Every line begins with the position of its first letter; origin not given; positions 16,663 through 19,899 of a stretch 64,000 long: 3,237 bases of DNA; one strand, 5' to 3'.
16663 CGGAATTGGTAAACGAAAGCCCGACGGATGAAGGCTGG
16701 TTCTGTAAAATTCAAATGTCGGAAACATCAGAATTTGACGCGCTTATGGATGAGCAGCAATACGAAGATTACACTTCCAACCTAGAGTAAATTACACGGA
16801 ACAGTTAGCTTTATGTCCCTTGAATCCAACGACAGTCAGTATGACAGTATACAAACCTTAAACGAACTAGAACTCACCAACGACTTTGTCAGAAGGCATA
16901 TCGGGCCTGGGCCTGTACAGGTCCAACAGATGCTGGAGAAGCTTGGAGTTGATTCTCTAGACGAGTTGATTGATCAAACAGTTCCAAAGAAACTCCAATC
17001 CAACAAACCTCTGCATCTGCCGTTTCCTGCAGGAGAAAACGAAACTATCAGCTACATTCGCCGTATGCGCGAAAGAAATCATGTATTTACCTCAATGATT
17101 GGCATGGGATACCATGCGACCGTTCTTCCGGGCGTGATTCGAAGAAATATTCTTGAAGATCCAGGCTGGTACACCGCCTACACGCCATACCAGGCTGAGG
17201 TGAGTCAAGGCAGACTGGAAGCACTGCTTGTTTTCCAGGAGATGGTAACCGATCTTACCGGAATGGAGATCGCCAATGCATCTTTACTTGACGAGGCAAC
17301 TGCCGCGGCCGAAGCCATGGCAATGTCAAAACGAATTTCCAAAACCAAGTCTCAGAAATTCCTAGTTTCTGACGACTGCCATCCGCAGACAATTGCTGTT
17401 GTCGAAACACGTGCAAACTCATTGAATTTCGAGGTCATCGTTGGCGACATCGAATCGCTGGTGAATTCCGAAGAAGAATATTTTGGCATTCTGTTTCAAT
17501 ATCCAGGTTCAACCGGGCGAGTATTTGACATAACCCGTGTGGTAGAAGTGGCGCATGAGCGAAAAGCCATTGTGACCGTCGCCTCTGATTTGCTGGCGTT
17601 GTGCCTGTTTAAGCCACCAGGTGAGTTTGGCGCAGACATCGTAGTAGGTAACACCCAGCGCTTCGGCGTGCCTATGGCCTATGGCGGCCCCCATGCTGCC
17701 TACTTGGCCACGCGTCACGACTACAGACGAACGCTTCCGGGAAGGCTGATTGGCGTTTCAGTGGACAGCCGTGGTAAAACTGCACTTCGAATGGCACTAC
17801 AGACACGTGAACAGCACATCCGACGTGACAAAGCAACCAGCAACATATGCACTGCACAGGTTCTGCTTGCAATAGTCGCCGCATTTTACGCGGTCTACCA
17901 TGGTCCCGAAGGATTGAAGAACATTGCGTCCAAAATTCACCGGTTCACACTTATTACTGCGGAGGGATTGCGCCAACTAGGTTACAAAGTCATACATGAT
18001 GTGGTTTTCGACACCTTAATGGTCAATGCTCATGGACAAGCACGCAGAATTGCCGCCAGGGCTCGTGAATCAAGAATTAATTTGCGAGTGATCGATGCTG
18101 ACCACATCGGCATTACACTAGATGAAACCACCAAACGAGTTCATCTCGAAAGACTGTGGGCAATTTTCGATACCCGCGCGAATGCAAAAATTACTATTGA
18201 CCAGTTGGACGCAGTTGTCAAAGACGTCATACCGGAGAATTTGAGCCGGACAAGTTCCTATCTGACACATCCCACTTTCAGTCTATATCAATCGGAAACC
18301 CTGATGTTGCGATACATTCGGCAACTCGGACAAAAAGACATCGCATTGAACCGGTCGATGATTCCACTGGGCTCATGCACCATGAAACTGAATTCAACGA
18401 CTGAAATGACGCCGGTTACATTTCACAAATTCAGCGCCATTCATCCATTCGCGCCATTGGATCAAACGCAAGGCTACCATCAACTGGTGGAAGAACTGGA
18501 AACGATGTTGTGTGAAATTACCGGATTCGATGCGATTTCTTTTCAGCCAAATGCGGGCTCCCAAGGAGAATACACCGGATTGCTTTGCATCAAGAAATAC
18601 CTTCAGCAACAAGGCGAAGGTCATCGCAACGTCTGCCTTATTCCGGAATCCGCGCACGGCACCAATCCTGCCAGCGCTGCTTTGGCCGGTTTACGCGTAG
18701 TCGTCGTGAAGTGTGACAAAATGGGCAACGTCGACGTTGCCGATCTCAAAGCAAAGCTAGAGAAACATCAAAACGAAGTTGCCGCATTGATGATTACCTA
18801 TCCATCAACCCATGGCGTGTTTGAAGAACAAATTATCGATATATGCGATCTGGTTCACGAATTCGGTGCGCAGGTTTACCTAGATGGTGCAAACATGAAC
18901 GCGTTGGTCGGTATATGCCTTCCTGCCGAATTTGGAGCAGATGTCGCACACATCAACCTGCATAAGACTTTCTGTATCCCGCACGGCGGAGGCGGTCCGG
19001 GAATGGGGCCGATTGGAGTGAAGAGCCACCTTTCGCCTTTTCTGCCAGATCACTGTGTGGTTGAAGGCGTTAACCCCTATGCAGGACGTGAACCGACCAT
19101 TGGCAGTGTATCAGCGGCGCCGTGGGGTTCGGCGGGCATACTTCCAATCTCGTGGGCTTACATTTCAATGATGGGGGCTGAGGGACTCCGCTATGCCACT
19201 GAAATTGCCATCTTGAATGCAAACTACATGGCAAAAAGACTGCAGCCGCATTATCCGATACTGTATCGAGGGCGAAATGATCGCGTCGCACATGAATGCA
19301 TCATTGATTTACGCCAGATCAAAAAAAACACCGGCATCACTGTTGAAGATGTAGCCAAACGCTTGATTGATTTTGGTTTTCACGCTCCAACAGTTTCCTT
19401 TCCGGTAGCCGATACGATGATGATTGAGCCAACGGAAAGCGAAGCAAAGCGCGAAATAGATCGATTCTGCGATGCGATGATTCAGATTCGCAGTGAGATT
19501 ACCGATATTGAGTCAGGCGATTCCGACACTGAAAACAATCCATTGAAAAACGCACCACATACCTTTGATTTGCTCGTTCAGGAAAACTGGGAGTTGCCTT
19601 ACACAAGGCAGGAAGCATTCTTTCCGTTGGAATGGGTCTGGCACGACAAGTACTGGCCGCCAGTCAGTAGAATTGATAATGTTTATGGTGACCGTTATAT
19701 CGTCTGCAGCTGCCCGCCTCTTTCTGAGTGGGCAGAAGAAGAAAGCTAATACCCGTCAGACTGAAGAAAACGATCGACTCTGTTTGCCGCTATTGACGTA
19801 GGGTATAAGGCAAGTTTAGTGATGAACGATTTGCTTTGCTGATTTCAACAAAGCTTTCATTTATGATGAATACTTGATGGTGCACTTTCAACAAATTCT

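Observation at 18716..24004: Mosaic duplication of the convergent gcvP / malonyl-CoA decarboxylase junction bracketing an arginase-family gene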

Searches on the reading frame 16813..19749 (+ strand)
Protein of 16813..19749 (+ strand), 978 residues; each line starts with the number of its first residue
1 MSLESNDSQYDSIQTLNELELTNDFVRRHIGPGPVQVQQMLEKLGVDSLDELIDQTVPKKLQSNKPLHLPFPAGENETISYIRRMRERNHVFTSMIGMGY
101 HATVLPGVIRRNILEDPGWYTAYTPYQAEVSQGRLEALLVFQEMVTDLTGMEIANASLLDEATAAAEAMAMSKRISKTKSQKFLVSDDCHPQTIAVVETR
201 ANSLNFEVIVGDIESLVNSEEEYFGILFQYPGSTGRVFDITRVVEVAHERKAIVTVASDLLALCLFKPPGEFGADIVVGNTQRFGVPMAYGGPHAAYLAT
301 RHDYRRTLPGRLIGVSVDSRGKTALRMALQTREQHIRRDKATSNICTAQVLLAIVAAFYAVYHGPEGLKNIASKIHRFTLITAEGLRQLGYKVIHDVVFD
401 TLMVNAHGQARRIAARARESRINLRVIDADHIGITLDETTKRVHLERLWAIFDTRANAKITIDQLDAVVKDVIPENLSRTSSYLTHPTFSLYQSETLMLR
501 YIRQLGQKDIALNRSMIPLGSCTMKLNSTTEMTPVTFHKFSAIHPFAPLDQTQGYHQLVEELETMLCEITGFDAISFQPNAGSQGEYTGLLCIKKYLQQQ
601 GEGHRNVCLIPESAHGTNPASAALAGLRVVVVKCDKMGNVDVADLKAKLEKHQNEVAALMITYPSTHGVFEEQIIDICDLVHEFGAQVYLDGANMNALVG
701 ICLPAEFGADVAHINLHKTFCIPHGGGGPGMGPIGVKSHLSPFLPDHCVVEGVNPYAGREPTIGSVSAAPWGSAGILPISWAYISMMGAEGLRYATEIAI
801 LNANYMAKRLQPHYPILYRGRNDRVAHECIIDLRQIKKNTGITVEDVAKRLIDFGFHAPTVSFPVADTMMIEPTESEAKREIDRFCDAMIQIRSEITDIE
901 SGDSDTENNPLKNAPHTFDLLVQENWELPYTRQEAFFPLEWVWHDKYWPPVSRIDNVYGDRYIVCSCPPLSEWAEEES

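Call 5: search_protein_families(library=pfam, proteins=[window:16813-19749:+], max_evalue=0.01)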
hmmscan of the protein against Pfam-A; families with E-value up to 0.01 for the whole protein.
window:16813-19749:+ (978 aa): 5 families
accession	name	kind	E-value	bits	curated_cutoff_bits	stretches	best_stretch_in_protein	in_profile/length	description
PF02347.22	GDC-P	-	3.6e-198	659.2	26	2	27-452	1-429/429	Glycine cleavage system P-protein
PF21478.3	GcvP2_C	-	1.9e-61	205.8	27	1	795-916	1-122/122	Glycine dehydrogenase, C-terminal domain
PF01212.27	Beta_elim_lyase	-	8.8e-08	32.2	27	1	550-723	25-204/288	Beta-eliminating lyase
PF00266.25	Aminotran_5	-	1.9e-05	24.2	21.5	1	621-725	106-207/371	Aminotransferase class-V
PF01053.26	Cys_Met_Meta_PP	-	6e-05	22.2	27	1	148-279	61-194/381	Cys/Met metabolism PLP-dependent enzyme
